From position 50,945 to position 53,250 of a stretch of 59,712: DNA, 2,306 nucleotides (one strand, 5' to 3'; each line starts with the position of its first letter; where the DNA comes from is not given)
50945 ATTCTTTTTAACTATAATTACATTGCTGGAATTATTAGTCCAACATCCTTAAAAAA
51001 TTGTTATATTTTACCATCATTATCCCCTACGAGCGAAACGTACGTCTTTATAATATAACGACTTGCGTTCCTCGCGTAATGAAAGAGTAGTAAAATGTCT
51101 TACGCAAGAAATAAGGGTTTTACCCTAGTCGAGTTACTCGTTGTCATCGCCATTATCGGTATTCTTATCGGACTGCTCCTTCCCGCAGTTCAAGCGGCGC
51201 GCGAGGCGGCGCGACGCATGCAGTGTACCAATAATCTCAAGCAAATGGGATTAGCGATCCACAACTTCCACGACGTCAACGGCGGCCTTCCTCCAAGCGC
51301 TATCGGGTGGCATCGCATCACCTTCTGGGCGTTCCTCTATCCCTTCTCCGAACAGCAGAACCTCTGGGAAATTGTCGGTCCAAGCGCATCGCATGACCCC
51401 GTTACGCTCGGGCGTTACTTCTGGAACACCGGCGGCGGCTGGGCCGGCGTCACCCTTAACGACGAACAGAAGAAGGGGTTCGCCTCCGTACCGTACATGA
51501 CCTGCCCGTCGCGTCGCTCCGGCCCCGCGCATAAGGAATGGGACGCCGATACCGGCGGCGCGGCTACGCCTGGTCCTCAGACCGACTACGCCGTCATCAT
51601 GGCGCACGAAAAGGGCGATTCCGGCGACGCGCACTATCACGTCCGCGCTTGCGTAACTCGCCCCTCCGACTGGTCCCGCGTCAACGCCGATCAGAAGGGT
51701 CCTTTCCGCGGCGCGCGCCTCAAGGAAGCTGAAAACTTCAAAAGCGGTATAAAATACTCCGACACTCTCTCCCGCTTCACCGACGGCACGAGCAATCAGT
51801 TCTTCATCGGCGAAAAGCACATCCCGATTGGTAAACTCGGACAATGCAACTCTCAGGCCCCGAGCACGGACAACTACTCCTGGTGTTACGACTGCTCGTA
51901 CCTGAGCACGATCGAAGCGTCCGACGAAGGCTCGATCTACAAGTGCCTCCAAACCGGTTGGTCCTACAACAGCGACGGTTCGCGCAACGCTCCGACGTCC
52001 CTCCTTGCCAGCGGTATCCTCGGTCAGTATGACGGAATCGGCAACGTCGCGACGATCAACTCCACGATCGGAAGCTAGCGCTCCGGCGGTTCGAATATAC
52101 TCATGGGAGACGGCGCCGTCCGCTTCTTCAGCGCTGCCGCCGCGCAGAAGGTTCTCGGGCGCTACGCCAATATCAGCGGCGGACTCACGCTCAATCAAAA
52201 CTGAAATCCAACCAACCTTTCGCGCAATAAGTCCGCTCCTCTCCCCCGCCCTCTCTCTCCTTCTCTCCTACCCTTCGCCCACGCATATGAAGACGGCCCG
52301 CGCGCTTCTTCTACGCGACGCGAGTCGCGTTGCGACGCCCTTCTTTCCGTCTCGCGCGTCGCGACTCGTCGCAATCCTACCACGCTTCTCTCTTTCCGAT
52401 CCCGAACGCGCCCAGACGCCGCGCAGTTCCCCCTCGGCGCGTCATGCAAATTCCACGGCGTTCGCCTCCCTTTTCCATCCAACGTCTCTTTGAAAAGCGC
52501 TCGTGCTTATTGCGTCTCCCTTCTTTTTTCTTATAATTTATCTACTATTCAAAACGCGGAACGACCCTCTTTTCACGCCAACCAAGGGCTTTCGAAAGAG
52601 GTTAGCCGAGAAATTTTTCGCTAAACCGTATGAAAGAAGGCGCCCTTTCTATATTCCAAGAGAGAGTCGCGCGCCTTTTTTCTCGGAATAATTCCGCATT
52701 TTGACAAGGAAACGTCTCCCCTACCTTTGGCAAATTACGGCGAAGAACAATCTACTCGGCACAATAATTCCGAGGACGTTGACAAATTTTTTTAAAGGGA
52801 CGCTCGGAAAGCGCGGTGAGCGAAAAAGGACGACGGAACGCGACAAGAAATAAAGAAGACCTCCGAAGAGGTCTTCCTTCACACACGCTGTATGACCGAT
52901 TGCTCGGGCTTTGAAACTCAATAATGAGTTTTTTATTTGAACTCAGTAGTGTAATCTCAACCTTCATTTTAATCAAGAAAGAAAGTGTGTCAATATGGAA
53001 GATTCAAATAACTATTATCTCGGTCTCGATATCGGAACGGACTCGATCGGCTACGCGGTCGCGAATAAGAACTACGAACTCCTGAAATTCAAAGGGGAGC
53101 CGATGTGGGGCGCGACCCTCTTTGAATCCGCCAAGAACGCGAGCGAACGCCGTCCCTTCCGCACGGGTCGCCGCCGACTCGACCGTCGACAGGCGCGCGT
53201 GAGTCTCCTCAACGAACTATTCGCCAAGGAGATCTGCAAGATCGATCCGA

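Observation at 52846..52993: Predicted tracrRNA with its own promoter, anti-repeat, hairpin and UUCG terminator, divergent from cas9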

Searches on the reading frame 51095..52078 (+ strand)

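Call 9: search_protein_families(library=pfam, proteins=[window:51095-52078:+])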
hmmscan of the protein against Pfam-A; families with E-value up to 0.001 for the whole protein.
window:51095-52078:+ (327 aa): 2 families
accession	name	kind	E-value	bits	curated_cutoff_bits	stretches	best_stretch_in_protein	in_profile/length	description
PF07596.16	SBP_bac_10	-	9.7e-29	101.7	23.3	1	33-246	1-179/268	Protein of unknown function (DUF1559)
PF07963.17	N_methyl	-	4.5e-09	36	21.2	1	5-29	3-27/27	Prokaryotic N-terminal methylation motif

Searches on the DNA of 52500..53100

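Call 7: search_rna_families(source=window, start=52500, end=53100, threshold=evalue, max_evalue=10, show_alignments=3)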
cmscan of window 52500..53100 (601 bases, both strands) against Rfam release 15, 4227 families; matches with E-value up to 10: 4.
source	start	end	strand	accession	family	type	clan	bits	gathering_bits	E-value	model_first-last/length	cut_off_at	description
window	52634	52684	+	RF04343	Plastid-psbA-2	Cis-reg;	CL00153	18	55.8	1.3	1-60/60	no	Plastid-psbA-2 3UTR RNA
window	52941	53026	-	RF01499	Afu_191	Gene; snRNA; snoRNA; CD-box;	-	15.6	60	6.7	1-93/93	no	A. fumigatus snoRNA Afu_191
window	52707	52722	+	RF03126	L20-Deltaproteobacteria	Cis-reg; leader;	-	13.6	42.8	7.4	15-30/59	no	L20-Deltaproteobacteria ribosomal protein leader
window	53031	53096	+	RF01933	bxd_5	Gene; lncRNA;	-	11.3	50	5.1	1-57/57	no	Bithoraxoid conserved region 5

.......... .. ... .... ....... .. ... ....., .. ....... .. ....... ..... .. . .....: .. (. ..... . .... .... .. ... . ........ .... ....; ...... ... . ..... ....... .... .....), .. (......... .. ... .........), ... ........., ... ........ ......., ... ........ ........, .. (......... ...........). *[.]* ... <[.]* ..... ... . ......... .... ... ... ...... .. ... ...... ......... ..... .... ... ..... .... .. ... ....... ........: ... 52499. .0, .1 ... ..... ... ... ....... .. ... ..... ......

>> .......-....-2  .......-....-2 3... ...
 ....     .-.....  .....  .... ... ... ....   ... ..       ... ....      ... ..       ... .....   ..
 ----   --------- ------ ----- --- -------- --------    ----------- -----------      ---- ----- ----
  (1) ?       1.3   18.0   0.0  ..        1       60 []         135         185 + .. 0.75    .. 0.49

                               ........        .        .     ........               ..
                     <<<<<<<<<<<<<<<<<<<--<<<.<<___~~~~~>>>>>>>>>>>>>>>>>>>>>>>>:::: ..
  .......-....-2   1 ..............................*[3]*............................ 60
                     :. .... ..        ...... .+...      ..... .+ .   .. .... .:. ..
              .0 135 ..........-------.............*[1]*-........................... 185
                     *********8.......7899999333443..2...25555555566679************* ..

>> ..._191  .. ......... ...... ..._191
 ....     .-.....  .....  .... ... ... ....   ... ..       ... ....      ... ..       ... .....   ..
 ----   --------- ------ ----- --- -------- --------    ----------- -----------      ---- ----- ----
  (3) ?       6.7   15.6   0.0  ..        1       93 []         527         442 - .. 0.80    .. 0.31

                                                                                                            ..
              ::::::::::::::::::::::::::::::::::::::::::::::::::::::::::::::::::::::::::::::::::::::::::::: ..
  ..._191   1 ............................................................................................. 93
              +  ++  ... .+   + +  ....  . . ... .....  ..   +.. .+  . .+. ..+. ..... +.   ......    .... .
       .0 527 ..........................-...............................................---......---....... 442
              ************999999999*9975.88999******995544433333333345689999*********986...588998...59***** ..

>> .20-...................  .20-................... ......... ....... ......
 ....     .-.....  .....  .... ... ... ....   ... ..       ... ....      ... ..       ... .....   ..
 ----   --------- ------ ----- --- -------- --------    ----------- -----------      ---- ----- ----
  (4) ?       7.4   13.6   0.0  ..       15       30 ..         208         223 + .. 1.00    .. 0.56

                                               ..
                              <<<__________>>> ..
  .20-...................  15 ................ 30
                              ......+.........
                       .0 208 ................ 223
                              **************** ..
